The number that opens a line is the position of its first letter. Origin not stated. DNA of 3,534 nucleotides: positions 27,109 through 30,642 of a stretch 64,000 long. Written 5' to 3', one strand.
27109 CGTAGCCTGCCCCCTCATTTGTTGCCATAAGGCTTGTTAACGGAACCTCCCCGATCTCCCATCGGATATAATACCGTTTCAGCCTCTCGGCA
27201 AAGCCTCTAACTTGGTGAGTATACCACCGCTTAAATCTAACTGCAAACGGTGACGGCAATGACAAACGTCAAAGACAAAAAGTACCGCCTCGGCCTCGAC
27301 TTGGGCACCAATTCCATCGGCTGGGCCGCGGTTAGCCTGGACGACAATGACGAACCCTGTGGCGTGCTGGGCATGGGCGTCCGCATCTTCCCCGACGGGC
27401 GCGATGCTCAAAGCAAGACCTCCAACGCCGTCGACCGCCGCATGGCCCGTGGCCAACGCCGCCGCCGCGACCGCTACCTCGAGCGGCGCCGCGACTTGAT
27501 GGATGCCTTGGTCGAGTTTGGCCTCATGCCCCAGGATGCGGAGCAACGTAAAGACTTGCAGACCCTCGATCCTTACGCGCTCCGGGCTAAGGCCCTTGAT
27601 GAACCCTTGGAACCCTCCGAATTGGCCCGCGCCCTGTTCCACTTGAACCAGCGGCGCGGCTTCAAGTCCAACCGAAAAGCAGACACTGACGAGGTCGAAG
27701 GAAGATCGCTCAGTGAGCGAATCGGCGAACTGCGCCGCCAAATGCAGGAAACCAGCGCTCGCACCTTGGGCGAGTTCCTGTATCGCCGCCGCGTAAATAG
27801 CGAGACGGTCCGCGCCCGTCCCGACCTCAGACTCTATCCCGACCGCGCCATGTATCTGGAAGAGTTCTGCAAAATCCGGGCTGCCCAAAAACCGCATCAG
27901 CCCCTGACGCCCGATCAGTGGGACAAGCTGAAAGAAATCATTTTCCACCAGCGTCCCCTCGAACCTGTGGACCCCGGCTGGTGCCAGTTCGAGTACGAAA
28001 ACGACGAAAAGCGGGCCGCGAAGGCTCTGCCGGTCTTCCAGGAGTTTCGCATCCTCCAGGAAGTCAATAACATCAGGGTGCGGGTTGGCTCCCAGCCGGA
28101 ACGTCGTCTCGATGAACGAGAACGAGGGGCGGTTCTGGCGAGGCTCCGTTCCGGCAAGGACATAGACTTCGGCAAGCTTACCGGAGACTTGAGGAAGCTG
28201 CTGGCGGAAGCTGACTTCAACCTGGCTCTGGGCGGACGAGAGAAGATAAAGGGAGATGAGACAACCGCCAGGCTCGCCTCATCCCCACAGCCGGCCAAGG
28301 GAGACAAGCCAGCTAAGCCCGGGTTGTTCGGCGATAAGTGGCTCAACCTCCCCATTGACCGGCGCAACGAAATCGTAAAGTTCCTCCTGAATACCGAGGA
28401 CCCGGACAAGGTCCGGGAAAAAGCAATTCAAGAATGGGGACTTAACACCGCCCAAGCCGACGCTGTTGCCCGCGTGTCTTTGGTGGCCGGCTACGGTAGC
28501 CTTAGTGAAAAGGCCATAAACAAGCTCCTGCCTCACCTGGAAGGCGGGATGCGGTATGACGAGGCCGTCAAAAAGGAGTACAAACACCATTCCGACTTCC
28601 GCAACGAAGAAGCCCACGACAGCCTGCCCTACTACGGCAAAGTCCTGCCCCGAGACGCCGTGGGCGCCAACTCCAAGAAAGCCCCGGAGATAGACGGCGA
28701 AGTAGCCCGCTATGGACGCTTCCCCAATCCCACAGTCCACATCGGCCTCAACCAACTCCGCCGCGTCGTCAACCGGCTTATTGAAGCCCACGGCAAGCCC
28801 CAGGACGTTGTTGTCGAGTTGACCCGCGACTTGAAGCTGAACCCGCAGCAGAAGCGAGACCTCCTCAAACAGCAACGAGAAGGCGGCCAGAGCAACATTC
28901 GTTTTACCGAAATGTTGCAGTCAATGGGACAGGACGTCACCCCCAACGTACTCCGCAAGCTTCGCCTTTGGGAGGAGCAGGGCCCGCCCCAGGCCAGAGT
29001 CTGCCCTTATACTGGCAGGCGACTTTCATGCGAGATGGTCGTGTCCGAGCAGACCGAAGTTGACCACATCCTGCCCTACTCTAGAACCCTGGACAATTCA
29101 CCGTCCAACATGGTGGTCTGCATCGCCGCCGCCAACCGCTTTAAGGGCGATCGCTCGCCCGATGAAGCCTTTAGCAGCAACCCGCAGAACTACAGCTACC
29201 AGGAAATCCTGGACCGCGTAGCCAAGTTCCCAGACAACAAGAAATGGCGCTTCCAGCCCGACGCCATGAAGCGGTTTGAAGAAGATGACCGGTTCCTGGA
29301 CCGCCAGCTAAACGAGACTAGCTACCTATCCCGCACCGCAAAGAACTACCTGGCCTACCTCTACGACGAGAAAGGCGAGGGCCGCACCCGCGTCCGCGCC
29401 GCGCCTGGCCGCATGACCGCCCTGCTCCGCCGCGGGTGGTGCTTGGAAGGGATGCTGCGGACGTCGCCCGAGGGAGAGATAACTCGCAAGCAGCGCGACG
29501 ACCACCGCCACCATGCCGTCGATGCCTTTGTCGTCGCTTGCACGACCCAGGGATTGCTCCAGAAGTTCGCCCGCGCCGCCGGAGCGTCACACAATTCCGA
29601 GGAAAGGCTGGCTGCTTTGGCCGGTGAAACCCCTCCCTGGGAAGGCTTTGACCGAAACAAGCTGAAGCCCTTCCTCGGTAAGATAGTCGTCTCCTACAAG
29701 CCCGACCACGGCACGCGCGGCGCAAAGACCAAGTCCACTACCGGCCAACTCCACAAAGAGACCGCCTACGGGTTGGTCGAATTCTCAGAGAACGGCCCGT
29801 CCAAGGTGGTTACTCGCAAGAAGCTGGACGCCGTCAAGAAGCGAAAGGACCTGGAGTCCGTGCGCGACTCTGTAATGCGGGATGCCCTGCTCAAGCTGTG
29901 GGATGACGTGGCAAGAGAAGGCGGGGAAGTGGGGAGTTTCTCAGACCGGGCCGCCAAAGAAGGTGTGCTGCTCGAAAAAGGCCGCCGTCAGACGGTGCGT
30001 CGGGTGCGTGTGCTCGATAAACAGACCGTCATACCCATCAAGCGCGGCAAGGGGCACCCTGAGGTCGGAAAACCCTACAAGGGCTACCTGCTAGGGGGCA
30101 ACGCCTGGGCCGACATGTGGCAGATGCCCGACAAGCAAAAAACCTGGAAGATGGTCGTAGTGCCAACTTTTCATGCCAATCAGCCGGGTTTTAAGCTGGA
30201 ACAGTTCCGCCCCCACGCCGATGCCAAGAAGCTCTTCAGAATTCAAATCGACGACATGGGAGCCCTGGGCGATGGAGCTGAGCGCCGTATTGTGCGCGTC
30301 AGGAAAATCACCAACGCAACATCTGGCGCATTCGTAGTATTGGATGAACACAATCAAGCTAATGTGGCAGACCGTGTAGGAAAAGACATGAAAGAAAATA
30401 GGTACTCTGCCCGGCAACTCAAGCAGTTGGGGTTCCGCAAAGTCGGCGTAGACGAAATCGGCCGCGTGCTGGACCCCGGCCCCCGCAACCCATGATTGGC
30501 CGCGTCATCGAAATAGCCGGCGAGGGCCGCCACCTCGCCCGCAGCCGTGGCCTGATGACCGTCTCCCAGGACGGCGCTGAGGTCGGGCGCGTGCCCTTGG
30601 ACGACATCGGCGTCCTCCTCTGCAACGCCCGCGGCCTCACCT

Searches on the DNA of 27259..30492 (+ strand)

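Call 26: build_rna_model(alignment_id=A3, structure=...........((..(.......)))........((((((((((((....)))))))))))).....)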
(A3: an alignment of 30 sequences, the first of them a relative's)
Model R1 built from alignment A3 (30 sequences, 67 columns); structure: as given.
model positions 61; base pairs 15; branch points 1; effective number of sequences 12.79; information 0.916 bits per position. Calibrated on 0.2 Mb of random sequence (short: E-values are rough).
structure used (alignment columns):
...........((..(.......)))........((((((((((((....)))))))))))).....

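Call 27: search_with_rna_model(model_id=R1, source=window, max_evalue=10, show_alignments=2)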
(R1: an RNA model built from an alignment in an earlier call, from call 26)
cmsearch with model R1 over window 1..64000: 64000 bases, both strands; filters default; matches with E-value up to 10: 2.
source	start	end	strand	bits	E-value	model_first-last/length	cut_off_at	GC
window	27094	27152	-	62.5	7.9e-14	1-61/61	no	0.53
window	1155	1191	-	8.6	1.6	1-61/61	no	0.43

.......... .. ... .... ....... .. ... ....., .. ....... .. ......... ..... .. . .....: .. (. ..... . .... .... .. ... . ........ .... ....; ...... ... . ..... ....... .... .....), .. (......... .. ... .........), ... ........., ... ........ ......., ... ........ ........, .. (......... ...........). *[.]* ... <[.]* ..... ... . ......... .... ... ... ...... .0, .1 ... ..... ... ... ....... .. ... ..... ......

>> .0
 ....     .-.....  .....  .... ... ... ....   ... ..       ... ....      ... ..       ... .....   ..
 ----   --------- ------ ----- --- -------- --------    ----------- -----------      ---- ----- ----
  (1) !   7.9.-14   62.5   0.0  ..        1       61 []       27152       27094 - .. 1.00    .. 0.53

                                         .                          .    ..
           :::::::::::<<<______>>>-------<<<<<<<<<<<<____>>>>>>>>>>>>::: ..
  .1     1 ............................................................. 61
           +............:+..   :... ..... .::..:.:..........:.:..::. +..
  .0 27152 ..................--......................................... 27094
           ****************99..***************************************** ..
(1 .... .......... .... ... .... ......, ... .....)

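Call 28: search_with_rna_model(model_id=R1, sources=[window, L001, L002, L003, L004, L005, L006, L007, L008, L009, L010, L011, L012, L013, L014, L015, L016, L017, L018, L019, L020, L021, L022, L023, L024, L025, L026, L027, L028, L029, L030, L031, L032, L033, L034, L035, L036, L037, L038, L039, L040, L041, L042, L043, L044, L045, L046, L047, L048, L049, L050, L051, L052, L053, L054, L055, L056, L057, L058, L059, L060, L061, L062, L063, L064, L065, L066, L067, L068, L069, L070, L071, L072, L073, L074, L075, L076, L077, L078, L079, L080], max_evalue=0.001, make_alignment=true)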
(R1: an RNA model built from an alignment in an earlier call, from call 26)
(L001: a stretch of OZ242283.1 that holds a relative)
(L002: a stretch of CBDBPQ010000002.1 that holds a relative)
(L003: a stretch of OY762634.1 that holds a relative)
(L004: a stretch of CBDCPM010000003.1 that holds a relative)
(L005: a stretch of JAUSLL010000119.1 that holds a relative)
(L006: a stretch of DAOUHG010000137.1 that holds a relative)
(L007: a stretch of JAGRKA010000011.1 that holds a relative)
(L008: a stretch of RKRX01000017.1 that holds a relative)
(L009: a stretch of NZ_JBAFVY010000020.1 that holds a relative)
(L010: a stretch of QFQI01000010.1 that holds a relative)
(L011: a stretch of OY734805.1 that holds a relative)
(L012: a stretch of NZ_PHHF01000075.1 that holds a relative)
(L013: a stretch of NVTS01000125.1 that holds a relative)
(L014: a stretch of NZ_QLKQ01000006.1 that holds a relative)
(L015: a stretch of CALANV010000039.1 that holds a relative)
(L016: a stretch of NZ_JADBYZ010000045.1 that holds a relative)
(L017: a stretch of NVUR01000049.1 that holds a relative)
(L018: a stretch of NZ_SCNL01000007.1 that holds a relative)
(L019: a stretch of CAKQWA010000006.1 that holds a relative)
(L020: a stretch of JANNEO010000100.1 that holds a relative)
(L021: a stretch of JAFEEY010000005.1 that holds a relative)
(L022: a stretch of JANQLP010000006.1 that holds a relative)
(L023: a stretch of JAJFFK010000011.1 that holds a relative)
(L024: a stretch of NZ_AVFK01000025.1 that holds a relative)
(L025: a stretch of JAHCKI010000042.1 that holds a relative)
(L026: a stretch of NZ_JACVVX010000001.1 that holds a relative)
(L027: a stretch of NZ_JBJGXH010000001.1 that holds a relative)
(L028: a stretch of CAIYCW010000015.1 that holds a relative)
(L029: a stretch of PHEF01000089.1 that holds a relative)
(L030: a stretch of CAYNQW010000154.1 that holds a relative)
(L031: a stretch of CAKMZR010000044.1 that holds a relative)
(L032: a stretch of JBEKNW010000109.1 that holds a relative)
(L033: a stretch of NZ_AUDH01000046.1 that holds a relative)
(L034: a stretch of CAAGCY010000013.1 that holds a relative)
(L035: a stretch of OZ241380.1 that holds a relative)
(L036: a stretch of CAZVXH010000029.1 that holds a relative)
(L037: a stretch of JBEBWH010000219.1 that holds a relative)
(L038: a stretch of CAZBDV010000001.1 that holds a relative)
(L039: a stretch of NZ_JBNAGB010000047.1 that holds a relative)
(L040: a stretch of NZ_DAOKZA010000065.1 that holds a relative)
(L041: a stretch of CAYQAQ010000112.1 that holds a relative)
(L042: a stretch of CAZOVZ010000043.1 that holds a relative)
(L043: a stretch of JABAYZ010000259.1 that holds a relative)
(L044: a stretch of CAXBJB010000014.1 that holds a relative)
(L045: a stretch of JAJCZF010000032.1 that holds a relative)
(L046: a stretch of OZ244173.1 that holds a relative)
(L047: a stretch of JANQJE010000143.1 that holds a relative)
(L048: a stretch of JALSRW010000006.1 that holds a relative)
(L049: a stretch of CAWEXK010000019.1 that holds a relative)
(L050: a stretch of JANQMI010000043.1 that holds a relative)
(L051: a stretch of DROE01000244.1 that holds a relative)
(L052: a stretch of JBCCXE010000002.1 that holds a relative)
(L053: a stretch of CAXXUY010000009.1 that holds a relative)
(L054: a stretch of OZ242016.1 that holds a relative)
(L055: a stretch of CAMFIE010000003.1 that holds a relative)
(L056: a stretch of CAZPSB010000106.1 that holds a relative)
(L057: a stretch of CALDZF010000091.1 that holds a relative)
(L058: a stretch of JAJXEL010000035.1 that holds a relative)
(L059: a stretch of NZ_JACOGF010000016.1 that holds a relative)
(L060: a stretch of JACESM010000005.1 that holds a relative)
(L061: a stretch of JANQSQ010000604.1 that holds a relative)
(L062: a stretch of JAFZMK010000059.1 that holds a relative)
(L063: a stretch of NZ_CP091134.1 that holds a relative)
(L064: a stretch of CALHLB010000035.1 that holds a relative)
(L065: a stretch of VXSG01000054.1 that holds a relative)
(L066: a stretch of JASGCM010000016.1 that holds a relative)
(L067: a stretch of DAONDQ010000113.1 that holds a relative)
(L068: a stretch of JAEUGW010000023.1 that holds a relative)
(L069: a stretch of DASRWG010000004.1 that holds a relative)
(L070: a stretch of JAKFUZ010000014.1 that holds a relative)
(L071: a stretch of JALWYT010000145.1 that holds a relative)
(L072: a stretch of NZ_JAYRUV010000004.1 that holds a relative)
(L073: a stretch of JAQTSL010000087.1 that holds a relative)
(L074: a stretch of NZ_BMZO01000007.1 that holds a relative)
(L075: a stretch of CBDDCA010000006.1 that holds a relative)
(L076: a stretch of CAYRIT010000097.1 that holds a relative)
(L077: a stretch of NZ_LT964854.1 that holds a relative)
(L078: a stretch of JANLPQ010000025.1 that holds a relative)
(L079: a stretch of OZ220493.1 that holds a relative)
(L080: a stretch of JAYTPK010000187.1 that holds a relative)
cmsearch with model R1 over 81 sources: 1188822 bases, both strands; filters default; matches with E-value up to 0.001: 68.
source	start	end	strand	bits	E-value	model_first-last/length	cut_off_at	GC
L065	7627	7687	-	70.5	1.6e-14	1-61/61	no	0.56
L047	1275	1335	-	67.8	7.6e-14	1-61/61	no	0.52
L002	5837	5895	-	66.8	1.3e-13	1-61/61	no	0.59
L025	6091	6149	-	66.7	1.4e-13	1-61/61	no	0.53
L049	5705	5760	-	64.6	4.6e-13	1-61/61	no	0.57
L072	3064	3120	-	64.1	6.1e-13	1-61/61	no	0.58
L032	7569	7622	-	63.7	7.4e-13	1-61/61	no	0.63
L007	7863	7924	-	63.4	9e-13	1-61/61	no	0.5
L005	7725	7784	-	62.6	1.4e-12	1-61/61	no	0.52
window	27094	27152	-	62.5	1.5e-12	1-61/61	no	0.53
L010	7675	7734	-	62.4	1.6e-12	1-61/61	no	0.58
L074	7688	7746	+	62.3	1.7e-12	1-61/61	no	0.53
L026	7801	7859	-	62.1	1.9e-12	1-61/61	no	0.58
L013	1628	1690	-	62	2e-12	1-61/61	no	0.52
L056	988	1048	-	62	2e-12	1-61/61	no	0.54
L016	3760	3820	-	61.9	2.1e-12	1-61/61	no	0.52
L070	7647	7706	-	61.5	2.7e-12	1-61/61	no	0.53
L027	7540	7601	-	61.4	2.8e-12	1-61/61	no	0.53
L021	7603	7663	-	61.4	2.9e-12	1-61/61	no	0.52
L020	7854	7914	-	61.1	3.3e-12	1-61/61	no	0.57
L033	7846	7907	-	60.1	5.8e-12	1-61/61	no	0.69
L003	7783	7842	-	60.1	5.9e-12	1-61/61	no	0.55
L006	7688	7751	-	59.9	6.8e-12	1-61/61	no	0.53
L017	255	315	-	59.4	9e-12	1-61/61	no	0.41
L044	7842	7900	-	59.2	9.7e-12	1-61/61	no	0.46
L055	3521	3579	-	58.4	1.6e-11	1-61/61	no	0.53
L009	7624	7684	-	58.1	1.9e-11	1-61/61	no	0.61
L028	949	1010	-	57.2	3e-11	1-61/61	no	0.63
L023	3033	3093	-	57.2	3.1e-11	1-61/61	no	0.57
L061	697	756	-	56.3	5.2e-11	1-61/61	no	0.57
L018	7634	7696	-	56.2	5.3e-11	1-61/61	no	0.51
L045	2264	2333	-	55.8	6.8e-11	1-61/61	no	0.47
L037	363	416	-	55.6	7.5e-11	1-61/61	no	0.59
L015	7710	7789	-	55.2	9.4e-11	1-61/61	no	0.6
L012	7782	7842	-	55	1.1e-10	1-61/61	no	0.61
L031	6880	6940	-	54.8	1.2e-10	1-61/61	no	0.48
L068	7854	7914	-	52.5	4.5e-10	1-61/61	no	0.62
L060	7622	7682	-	50.8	1.1e-09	1-61/61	no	0.52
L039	3685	3745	-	49.3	2.8e-09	1-61/61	no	0.49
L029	2904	2964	-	49.1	3e-09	1-61/61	no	0.61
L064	1476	1535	-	48.7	3.8e-09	1-61/61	no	0.5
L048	1246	1319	-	47.3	8.4e-09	1-61/61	no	0.7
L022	7840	7898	-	45.8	2e-08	1-61/61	no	0.58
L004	12763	12834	-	44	5.5e-08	1-61/61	no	0.57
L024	7616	7689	-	43.8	6e-08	1-61/61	no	0.64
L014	7726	7798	-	43.2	8.9e-08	1-61/61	no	0.68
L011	7731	7800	-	41.3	2.6e-07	1-61/61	no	0.51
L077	7799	7856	-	41.2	2.8e-07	1-61/61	no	0.5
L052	7543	7618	-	39.6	6.6e-07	1-61/61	no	0.47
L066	7865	7924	-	39.1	8.8e-07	1-61/61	no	0.52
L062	7814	7874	-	39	9.3e-07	1-61/61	no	0.59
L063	7811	7870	-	38.8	1.1e-06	1-61/61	no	0.48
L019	1654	1716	-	38.8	1.1e-06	1-61/61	no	0.52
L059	7833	7892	-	38.5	1.2e-06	1-61/61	no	0.45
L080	2418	2477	-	37.6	2.1e-06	1-61/61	no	0.5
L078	7837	7896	-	37.6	2.1e-06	1-61/61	no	0.5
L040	7846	7921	-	37.2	2.7e-06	1-61/61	no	0.57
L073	7008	7068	-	37.1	2.7e-06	1-61/61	no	0.51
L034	7832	7894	-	35.2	8e-06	1-61/61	no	0.52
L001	7714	7780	-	34.9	9.5e-06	1-61/61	no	0.48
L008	608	668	-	34.5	1.2e-05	1-61/61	no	0.49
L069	7839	7896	-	34.5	1.2e-05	1-61/61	no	0.53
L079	7672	7727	-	32.8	3.2e-05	5-61/61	no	0.43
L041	94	171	-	30.2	0.00014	1-61/61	no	0.56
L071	1547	1609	-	29.5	0.00021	1-61/61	no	0.41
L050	7833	7869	-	29.1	0.00026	1-61/61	no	0.41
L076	6800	6872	-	29.1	0.00027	1-61/61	no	0.52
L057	1604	1671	-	28.6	0.00035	1-61/61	no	0.31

Alignment A4: 68 matches aligned to the model, 115 columns, each read 5' to 3' on its own strand. Consensus structure (alignment columns), stored with it:
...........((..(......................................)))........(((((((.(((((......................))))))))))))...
